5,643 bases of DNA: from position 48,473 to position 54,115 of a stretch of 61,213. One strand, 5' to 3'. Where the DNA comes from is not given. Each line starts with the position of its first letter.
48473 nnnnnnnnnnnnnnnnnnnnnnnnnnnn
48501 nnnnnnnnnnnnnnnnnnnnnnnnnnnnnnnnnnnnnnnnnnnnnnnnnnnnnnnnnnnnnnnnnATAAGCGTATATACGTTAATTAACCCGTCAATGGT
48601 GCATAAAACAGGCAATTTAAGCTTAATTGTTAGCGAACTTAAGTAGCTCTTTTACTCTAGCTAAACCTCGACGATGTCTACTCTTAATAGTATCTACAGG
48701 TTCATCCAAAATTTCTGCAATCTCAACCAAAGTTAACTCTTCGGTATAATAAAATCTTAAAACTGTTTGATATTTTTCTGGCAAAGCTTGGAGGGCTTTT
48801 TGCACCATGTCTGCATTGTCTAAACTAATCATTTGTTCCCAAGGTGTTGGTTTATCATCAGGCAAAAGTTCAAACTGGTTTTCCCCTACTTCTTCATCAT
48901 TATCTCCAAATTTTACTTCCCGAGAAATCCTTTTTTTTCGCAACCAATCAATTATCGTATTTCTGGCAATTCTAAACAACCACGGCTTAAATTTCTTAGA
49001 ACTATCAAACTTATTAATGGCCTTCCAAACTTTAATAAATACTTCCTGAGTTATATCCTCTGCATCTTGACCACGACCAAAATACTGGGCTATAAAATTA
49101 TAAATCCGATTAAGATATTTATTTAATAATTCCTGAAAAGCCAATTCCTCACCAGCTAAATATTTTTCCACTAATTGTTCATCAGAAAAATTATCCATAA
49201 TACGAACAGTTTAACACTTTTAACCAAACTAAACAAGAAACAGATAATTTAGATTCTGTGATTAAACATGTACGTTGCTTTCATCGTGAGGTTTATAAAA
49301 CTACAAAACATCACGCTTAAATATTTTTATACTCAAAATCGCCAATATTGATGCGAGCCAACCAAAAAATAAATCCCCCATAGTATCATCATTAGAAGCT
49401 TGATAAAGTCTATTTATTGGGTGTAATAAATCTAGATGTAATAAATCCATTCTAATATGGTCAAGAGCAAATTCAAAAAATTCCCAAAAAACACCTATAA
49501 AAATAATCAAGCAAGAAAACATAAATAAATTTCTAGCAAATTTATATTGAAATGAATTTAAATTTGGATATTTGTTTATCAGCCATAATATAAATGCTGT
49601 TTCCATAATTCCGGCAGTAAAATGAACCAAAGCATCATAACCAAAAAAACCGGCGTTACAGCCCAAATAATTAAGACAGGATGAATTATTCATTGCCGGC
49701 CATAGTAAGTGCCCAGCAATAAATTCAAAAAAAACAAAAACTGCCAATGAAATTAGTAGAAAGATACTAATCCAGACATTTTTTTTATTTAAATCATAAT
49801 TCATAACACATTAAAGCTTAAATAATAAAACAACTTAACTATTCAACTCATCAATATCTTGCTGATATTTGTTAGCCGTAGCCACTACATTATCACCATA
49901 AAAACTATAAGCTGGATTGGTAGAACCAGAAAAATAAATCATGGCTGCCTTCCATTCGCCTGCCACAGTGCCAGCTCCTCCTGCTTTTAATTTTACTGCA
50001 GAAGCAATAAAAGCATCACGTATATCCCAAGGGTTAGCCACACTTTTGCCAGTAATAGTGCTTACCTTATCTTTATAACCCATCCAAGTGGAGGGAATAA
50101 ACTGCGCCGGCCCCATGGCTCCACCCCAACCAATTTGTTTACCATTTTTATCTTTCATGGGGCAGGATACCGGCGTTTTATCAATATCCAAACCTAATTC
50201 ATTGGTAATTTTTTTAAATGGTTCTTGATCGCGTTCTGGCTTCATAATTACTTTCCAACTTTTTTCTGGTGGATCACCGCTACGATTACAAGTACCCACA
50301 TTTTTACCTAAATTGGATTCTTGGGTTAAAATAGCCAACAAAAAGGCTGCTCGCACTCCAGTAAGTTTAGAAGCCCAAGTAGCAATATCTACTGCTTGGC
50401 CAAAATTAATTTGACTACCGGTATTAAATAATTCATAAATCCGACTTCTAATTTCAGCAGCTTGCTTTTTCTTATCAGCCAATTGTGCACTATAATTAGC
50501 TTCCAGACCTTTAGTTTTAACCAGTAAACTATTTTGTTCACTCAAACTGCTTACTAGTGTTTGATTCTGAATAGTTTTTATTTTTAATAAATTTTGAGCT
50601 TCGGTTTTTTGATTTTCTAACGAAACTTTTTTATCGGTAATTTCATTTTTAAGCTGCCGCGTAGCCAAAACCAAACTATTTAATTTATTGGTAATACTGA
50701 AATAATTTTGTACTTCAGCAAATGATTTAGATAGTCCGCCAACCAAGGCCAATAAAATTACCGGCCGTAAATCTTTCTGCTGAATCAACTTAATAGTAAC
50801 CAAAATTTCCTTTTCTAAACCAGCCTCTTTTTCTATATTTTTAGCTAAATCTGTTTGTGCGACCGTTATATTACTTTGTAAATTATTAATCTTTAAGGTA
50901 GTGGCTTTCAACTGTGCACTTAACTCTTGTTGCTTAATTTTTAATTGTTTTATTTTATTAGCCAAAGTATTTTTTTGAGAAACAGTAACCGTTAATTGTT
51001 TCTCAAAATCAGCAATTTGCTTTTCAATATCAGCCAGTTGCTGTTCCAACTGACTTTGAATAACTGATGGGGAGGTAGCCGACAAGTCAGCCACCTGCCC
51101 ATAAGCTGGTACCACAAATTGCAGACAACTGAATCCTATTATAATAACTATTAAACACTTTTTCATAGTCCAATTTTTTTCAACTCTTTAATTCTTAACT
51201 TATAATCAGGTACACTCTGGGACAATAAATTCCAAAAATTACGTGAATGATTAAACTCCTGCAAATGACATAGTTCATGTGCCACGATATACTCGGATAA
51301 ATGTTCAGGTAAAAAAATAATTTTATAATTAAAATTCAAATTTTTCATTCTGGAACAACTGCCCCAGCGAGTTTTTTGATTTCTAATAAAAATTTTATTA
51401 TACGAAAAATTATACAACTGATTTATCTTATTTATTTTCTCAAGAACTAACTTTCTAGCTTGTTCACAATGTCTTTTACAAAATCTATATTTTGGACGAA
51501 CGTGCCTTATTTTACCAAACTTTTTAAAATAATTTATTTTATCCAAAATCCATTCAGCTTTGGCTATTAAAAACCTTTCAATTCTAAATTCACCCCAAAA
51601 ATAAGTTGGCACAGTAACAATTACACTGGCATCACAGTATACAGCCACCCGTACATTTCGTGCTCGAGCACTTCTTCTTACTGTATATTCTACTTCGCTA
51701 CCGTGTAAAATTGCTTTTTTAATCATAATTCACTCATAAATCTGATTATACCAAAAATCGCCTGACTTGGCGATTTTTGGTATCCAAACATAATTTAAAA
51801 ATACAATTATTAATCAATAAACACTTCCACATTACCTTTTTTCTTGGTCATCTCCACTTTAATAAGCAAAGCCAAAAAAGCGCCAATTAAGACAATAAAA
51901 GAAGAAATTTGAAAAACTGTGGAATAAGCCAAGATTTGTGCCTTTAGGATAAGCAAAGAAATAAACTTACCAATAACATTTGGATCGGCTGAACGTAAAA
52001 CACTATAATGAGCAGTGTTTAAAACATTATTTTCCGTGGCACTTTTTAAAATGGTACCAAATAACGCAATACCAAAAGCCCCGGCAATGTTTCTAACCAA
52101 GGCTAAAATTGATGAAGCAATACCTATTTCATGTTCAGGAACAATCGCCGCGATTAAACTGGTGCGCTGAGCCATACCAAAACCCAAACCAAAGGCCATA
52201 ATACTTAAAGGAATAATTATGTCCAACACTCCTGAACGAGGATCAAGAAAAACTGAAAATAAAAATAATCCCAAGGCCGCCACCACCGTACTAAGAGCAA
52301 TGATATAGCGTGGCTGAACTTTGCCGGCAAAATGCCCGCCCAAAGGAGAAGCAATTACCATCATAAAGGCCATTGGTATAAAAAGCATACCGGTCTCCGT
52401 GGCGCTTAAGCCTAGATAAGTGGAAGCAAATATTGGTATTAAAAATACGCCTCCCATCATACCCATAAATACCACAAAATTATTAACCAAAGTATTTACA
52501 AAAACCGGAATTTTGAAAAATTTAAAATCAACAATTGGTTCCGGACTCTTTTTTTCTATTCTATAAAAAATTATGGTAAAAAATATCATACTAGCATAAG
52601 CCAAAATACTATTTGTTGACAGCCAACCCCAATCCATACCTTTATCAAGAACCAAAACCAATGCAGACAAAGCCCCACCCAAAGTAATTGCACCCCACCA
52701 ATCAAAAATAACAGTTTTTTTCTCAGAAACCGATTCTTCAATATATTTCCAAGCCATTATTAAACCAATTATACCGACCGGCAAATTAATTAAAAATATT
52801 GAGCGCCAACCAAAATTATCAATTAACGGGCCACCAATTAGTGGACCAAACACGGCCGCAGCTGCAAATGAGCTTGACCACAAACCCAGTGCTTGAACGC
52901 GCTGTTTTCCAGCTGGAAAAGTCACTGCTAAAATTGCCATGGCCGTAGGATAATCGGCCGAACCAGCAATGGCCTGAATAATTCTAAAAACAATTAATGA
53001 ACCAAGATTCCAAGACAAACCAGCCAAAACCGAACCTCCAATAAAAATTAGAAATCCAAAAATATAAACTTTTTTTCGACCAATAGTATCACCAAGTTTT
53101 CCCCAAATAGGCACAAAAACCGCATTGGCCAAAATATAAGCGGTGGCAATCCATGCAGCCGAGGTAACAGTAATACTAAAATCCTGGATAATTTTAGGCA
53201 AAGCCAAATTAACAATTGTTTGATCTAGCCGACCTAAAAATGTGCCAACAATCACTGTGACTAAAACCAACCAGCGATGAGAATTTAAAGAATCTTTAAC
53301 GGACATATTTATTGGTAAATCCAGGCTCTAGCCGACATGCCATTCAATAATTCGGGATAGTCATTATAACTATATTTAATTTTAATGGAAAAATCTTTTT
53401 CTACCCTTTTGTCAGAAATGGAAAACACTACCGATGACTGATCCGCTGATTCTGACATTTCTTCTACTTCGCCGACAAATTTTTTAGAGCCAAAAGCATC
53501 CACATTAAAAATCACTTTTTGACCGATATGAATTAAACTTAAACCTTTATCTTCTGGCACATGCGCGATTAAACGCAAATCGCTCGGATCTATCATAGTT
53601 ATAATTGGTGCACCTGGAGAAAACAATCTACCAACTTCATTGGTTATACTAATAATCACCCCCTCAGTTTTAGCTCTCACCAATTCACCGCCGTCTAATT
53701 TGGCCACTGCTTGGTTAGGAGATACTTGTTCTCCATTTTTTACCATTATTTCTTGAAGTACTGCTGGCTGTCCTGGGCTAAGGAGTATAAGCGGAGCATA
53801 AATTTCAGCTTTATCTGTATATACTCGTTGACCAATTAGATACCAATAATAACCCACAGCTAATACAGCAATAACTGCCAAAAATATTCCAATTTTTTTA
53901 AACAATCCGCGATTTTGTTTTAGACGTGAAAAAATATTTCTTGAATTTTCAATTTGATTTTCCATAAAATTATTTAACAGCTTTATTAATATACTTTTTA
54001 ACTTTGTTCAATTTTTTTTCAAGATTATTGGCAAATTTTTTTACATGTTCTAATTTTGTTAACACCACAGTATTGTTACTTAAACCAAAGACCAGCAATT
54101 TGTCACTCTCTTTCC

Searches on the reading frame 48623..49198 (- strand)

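Call 88: search_protein_families(library=pfam, proteins=[window:48623-49198:-], max_evalue=0.0001)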
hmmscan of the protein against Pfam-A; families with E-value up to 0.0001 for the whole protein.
window:48623-49198:- (191 aa): 3 families
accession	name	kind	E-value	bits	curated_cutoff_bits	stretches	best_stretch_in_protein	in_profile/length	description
PF04542.20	Sigma70_r2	-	1.8e-24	85.8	24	1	24-90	1-69/71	Sigma-70 region 2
PF04545.22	Sigma70_r4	-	5.2e-13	48.7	24.1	1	135-184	1-50/50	Sigma-70, region 4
PF08281.18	Sigma70_r4_2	-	4.9e-12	45.7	25.7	1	131-181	3-53/54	Sigma-70, region 4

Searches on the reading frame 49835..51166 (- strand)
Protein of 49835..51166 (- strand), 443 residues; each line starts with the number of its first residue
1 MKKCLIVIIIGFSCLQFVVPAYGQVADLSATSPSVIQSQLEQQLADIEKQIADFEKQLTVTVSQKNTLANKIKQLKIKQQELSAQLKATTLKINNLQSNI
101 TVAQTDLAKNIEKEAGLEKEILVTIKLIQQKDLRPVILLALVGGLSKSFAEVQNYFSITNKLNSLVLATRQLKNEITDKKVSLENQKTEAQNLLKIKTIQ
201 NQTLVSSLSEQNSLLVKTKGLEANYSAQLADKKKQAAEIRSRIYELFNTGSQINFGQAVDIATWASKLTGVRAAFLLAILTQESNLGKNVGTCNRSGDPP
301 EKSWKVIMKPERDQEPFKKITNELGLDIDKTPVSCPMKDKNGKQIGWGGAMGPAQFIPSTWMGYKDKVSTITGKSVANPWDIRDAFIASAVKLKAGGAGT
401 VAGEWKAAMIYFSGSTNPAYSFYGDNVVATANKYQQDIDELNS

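Call 89: search_protein_families(library=pfam, proteins=[window:49835-51166:-], max_evalue=0.0001)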
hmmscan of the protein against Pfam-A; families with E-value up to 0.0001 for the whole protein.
window:49835-51166:- (443 aa): 1 family
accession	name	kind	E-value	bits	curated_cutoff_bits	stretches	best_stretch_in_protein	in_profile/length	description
PF13406.11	SLT_2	-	4.1e-05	23.4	24.3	0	347-395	152-198/292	Transglycosylase SLT domain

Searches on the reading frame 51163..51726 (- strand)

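Call 89: search_protein_families(library=pfam, proteins=[window:51163-51726:-], max_evalue=0.0001)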
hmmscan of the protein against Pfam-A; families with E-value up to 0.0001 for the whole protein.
window:51163-51726:- (187 aa): 1 family
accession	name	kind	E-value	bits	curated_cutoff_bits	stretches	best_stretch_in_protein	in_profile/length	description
PF01863.23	YgjP-like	-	4.8e-38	131.7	26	1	87-184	109-206/207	YgjP-like, metallopeptidase domain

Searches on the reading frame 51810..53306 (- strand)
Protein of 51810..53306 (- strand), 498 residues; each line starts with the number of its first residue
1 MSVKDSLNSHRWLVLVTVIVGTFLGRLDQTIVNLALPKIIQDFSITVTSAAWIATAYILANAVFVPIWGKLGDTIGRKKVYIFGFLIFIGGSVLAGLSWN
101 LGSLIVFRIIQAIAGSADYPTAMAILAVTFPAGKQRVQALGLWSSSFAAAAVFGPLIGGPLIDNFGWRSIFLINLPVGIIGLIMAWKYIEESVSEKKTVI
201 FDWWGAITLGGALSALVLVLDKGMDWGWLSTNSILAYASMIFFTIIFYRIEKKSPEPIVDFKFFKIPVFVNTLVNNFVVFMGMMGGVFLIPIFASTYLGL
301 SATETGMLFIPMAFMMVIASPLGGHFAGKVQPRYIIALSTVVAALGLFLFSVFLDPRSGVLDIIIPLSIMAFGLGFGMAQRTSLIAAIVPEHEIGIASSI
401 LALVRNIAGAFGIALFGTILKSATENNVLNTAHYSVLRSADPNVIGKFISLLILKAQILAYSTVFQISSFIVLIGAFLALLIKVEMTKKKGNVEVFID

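Call 89: search_protein_families(library=pfam, proteins=[window:51810-53306:-], max_evalue=0.0001)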
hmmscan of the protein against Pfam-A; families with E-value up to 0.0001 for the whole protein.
window:51810-53306:- (498 aa): 1 family
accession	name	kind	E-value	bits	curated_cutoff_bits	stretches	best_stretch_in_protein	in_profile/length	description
PF07690.21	MFS_1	-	2.5e-56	191.5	33.4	1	19-412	2-346/347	Major Facilitator Superfamily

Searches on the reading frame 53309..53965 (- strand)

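Call 89: search_protein_families(library=pfam, proteins=[window:53309-53965:-], max_evalue=0.0001)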
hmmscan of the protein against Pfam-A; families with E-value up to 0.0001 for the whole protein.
window:53309-53965:- (218 aa): 2 families
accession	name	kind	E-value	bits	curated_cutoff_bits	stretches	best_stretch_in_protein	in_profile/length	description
PF16576.10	HlyD_D23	-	2.8e-10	40.3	30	1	96-178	111-192/214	Barrel-sandwich domain of CusB or HlyD membrane-fusion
PF13437.12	HlyD_3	-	3e-10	41.2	22.2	1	96-182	2-88/106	HlyD family secretion protein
